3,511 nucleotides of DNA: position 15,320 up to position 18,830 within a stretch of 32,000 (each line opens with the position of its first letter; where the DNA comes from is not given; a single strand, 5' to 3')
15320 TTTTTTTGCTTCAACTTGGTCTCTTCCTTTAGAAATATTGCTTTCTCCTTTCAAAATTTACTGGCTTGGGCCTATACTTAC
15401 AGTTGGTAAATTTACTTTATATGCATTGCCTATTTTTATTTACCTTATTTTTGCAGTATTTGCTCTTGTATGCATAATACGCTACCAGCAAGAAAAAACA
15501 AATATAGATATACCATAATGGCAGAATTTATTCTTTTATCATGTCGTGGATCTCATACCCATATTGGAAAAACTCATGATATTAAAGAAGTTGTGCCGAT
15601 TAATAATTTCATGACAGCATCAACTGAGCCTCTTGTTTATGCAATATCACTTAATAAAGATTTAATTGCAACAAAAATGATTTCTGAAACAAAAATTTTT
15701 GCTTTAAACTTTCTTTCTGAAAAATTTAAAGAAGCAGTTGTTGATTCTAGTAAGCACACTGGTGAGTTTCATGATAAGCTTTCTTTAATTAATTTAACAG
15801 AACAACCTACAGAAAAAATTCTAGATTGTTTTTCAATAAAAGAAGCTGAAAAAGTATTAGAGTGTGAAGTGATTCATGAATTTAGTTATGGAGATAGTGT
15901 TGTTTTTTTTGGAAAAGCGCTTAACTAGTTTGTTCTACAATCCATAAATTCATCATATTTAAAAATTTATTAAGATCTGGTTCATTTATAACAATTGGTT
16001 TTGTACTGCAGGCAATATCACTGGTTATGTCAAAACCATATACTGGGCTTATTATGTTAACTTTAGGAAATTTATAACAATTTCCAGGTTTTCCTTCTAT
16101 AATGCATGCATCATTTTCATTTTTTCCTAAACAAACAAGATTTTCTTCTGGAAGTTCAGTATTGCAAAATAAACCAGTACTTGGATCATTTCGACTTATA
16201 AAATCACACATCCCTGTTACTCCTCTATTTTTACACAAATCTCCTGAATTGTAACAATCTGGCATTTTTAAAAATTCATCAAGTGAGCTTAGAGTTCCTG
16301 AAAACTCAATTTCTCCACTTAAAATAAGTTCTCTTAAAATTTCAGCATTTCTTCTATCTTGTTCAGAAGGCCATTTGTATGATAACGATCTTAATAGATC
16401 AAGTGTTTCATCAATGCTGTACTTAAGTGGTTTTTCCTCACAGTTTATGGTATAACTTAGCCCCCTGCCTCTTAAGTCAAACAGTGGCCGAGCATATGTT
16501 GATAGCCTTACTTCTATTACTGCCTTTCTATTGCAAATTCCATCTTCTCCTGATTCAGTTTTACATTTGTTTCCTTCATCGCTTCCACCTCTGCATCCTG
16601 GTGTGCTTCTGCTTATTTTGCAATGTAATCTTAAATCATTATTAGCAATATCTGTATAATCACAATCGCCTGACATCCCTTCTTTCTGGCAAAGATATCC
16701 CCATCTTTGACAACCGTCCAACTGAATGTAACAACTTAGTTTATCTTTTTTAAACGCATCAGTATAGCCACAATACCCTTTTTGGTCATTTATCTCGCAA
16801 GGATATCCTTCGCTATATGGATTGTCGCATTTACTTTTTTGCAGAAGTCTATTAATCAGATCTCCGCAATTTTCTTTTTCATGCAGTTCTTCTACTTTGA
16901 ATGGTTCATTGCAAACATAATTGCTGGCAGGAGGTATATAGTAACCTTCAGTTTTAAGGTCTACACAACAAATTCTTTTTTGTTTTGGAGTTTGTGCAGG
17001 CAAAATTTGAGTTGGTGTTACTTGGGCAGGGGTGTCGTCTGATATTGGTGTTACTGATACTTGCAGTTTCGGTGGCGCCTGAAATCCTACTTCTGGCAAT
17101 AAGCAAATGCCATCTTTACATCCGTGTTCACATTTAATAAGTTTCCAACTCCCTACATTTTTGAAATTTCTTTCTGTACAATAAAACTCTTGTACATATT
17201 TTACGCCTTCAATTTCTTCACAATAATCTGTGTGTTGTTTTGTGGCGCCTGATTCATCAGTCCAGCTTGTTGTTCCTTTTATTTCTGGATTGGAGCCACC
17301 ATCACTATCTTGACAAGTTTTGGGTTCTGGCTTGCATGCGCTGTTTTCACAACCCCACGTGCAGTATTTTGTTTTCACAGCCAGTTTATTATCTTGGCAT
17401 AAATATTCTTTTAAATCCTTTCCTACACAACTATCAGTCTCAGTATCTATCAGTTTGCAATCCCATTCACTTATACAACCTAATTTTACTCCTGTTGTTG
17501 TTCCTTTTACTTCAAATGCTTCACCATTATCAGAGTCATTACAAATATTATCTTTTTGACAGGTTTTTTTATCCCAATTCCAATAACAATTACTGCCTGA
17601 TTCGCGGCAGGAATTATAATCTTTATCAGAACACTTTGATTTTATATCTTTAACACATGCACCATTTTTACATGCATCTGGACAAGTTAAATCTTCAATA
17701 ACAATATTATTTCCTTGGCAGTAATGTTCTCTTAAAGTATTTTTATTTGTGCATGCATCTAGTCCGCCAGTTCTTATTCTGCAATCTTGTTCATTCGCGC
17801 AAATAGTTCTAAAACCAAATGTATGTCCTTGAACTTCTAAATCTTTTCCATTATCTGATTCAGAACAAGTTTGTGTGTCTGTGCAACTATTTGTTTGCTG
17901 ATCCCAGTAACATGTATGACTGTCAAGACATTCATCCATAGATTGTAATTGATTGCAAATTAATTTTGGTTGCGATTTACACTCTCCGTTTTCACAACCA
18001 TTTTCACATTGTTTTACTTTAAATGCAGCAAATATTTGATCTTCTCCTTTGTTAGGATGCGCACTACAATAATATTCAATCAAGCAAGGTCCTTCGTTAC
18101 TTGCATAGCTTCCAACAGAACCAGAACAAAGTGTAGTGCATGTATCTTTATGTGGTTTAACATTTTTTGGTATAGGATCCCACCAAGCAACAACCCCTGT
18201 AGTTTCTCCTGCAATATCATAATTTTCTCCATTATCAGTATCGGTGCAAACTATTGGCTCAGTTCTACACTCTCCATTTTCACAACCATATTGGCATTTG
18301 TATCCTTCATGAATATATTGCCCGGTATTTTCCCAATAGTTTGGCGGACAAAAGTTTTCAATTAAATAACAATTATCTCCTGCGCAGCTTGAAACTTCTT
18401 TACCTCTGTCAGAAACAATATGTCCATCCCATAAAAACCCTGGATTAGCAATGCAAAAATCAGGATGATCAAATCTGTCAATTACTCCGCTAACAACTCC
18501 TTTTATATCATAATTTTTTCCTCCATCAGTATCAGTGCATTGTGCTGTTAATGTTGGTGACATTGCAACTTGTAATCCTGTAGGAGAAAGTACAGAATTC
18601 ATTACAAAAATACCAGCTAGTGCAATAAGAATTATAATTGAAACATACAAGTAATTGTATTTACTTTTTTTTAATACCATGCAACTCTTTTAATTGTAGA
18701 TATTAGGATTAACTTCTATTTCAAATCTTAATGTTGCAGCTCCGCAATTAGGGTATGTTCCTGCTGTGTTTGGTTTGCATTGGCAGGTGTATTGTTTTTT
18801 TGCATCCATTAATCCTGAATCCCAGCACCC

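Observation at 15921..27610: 11.7-kb island of six adjacent genes for secreted Cys-rich modular proteins with no recognisable enzymatic domain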

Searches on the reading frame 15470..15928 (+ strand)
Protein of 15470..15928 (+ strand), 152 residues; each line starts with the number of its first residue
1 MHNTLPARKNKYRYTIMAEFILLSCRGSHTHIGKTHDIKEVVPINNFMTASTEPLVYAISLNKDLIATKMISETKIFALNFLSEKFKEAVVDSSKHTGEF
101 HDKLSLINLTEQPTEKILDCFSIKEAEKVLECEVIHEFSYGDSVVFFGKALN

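Call 27: search_protein_families(library=pfam, proteins=[window:15470-15928:+], max_evalue=0.001)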
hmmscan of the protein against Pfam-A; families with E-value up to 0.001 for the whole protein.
window:15470-15928:+ (152 aa): 1 family
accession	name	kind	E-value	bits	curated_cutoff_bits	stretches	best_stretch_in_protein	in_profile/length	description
PF01613.24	Flavin_Reduct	-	3.6e-16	60.1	27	1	41-150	21-128/153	Flavin reductase like domain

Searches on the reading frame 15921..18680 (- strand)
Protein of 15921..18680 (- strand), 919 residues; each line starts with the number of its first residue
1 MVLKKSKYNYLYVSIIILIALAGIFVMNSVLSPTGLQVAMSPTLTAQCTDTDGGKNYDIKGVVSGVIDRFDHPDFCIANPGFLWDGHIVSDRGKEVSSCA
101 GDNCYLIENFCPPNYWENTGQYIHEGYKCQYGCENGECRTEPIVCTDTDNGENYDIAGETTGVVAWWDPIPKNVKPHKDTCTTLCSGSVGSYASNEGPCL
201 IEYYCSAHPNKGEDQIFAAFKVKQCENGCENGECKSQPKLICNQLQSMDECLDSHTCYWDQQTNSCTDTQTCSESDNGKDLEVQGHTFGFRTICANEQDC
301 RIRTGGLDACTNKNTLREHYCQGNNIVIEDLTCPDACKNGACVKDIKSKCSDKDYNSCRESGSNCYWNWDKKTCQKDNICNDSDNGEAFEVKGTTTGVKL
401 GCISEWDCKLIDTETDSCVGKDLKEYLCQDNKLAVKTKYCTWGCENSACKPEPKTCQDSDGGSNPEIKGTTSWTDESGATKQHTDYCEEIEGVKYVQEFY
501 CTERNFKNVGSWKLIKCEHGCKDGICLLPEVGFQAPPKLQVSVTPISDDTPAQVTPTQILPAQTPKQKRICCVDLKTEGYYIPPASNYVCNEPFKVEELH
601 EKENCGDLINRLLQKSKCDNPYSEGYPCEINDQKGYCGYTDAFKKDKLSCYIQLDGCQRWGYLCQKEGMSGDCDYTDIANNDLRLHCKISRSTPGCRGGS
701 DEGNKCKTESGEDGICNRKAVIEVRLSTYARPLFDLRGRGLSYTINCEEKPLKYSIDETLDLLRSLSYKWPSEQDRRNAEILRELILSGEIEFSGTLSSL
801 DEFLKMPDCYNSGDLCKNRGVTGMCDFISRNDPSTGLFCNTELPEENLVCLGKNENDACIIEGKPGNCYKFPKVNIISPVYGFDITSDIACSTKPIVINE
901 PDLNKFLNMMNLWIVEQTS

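Call 3: search_protein_families(library=pfam, proteins=[window:15921-18680:-], max_evalue=1)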
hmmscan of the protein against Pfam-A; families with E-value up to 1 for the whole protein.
window:15921-18680:- (919 aa): 1 family
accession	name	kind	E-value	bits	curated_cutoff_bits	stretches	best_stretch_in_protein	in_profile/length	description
PF01437.31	PSI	-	0.011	16.5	23.1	1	242-280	2-42/52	Plexin repeat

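Call 7: find_encoding_contigs(protein=window:15921-18680:-, flank=10000, max_places=6)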
Protein window:15921-18680:- (919 aa): no gene with exactly this product is on record in the collection.

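Call 8: search_solved_structures(query=window:15921-18680:-, max_evalue=1, show_alignments=2)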
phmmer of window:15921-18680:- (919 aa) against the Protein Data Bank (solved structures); distinct sequences matched with E-value up to 1: 0.

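Call 9: find_homologous_proteins(query=window:15921-18680:-, max_evalue=0.001)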
Query window:15921-18680:- (919 aa): 44 proteins with E <= 0.001 among 3065 candidates.
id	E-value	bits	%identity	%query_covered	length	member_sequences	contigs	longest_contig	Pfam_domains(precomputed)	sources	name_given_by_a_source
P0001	0.0e+0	2207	100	100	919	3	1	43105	-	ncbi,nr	ncbi:hypothetical protein HYV79_02850 [Candidatus Woesearchaeota archaeon]|nr:hypothetical protein [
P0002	1.6e-58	217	43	17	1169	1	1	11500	-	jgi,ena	-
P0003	3.3e-43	166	33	26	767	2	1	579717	-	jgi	-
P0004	7.7e-41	158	45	21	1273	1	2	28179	PF07705.18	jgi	jgi:hypothetical protein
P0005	2.5e-31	127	27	43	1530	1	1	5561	PF05124.18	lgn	-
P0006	3.4e-31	126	33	33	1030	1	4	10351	PF05124.18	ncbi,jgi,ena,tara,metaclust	tara:strand:+ start:48 stop:3140 length:3093 start_codon:yes stop_codon:yes gene_type:complete|metac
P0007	9.2e-30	122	29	53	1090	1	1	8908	PF17957.8,PF10342.16,PF14610.13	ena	-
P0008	6.5e-28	115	34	34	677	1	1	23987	-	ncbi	ncbi:MAG: hypothetical protein R6U32_06280 [Candidatus Woesearchaeota archaeon]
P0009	7.0e-28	115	41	24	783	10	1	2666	PF05124.18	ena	-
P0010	7.3e-27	112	33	24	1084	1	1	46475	-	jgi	-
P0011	9.9e-27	112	31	33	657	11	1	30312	-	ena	-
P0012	1.9e-26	111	39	23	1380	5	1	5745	PF01033.23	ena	-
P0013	2.1e-26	110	31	31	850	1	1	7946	-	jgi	-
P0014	4.9e-25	106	51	13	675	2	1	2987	-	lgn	-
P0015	2.5e-23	100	50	12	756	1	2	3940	PF00395.26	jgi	-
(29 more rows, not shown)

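Call 10: search_protein_families(library=ncbifam, proteins=[window:15921-18680:-], max_evalue=10)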
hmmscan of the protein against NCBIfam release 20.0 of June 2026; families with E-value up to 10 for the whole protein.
window:15921-18680:- (919 aa): 0 families

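Call 55: find_encoding_contigs(protein=P0008, flank=10000, max_places=2)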
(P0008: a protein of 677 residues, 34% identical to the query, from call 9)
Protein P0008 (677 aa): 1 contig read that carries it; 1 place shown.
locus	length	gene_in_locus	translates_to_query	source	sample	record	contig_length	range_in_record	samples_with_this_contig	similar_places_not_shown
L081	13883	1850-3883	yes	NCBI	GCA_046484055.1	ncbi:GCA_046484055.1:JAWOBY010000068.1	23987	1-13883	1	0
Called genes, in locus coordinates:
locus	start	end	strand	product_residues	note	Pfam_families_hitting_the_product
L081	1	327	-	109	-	PF13384:HTH_23 (weak), PF13518:HTH_28, PF13551:HTH_29, PF13565:HTH_32 (weak)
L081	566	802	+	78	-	-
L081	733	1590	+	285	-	-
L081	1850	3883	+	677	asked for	-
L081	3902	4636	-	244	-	PF10263:SprT-like (weak)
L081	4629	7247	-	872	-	PF03463:eRF1_1, PF03464:eRF1_2 (weak), PF14890:Intein_splicing, PF01381:HTH_3, PF13560:HTH_31 (faint), PF14528:LAGLIDADG_3, PF03464:eRF1_2, PF03465:eRF1_3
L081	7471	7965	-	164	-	PF00293:NUDIX, PF14815:NUDIX_4 (weak)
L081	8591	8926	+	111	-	PF01780:Ribosomal_L37ae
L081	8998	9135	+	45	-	-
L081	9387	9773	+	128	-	PF01920:Prefoldin_2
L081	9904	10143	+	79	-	PF03685:UPF0147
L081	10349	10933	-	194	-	PF05552:MS_channel_1st_1 (weak), PF00924:MS_channel_2nd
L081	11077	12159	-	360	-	PF08014:MATCAP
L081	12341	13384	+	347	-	PF21088:MS_channel_1st, PF00924:MS_channel_2nd, PF21082:MS_channel_3rd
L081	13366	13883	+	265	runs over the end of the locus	-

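Call 56: find_encoding_contigs(protein=P0004, flank=10000, max_places=2)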
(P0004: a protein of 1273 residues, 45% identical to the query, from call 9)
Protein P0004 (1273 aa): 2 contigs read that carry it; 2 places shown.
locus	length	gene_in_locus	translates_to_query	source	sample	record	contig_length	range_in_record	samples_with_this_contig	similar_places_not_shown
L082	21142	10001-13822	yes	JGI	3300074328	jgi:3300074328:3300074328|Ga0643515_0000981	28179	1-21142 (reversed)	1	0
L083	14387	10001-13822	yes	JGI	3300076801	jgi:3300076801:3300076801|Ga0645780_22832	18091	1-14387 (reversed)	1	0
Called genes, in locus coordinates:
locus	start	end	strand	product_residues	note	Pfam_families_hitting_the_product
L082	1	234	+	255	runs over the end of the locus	PF01734:Patatin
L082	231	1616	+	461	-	PF02934:GatB_N, PF02637:GatB_Yqey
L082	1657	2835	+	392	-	PF01411:tRNA-synt_2c, PF07973:tRNA_SAD (faint), PF02272:DHHA1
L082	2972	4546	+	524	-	PF12450:vWF_A, PF00092:VWA, PF13519:VWA_2, PF13768:VWA_3, PF12034:YfbK_C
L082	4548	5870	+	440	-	-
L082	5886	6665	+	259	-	-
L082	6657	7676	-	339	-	PF11617:Cu-binding_MopE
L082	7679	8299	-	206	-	-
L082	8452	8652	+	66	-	-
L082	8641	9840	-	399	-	PF00149:Metallophos, PF12850:Metallophos_2 (faint)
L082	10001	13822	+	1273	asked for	PF07705:CARDB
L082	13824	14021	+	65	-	-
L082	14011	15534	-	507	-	PF01935:DUF87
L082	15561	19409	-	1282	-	PF23366:Beta-prop_HVO_0234 (faint), PF13088:BNR_2 (faint), PF02012:BNR (faint), PF25852:DUF6242_C (weak), PF15902:Sortilin-Vps10 (weak)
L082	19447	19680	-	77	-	-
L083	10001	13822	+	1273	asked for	PF07705:CARDB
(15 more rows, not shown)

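Call 59: search_protein_families(library=phrogs, proteins=[window:15921-18680:-], max_evalue=0.1)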
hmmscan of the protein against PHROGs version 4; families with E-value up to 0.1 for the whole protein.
window:15921-18680:- (919 aa): 0 families

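Call 79: list_cluster_members(proteins=[window:15921-18680:-, window:18690-19505:-, window:19613-20653:+, window:20908-21333:+, window:21389-23302:+, window:23384-25153:+, P0045])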
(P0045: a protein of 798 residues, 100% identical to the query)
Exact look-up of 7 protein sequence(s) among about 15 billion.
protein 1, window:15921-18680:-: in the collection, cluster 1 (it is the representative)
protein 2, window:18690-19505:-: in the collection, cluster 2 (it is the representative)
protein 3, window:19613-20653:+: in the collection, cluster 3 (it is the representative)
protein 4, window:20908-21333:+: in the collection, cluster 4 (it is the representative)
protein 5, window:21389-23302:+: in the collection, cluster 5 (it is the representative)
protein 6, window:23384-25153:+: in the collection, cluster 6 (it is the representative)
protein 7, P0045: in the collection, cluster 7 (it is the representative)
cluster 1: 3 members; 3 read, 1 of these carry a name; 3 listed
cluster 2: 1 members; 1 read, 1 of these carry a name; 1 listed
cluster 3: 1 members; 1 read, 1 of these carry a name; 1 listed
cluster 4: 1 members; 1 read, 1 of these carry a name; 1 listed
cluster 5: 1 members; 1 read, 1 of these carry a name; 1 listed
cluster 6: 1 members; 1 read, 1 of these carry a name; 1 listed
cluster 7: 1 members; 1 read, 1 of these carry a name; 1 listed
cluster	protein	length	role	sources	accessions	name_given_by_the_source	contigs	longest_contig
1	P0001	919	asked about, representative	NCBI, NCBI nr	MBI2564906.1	hypothetical protein HYV79_02850 [Candidatus Woesearchaeota archaeon] | hypothetical protein [Candidatus Woesearchaeota archaeon]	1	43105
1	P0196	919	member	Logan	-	-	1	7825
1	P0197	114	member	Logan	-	-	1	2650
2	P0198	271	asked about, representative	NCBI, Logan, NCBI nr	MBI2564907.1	hypothetical protein HYV79_02855 [Candidatus Woesearchaeota archaeon] | hypothetical protein [Candidatus Woesearchaeota archaeon]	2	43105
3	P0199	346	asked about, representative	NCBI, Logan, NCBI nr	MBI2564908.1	hypothetical protein HYV79_02860 [Candidatus Woesearchaeota archaeon] | hypothetical protein [Candidatus Woesearchaeota archaeon]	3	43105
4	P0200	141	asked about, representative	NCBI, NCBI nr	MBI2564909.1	hypothetical protein HYV79_02865 [Candidatus Woesearchaeota archaeon] | hypothetical protein [Candidatus Woesearchaeota archaeon]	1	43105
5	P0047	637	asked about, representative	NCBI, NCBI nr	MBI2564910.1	hypothetical protein HYV79_02870 [Candidatus Woesearchaeota archaeon] | hypothetical protein [Candidatus Woesearchaeota archaeon]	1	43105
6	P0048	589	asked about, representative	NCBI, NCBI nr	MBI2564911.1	hypothetical protein HYV79_02875 [Candidatus Woesearchaeota archaeon] | hypothetical protein [Candidatus Woesearchaeota archaeon]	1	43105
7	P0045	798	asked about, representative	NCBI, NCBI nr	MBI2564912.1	hypothetical protein HYV79_02880 [Candidatus Woesearchaeota archaeon] | hypothetical protein [Candidatus Woesearchaeota archaeon]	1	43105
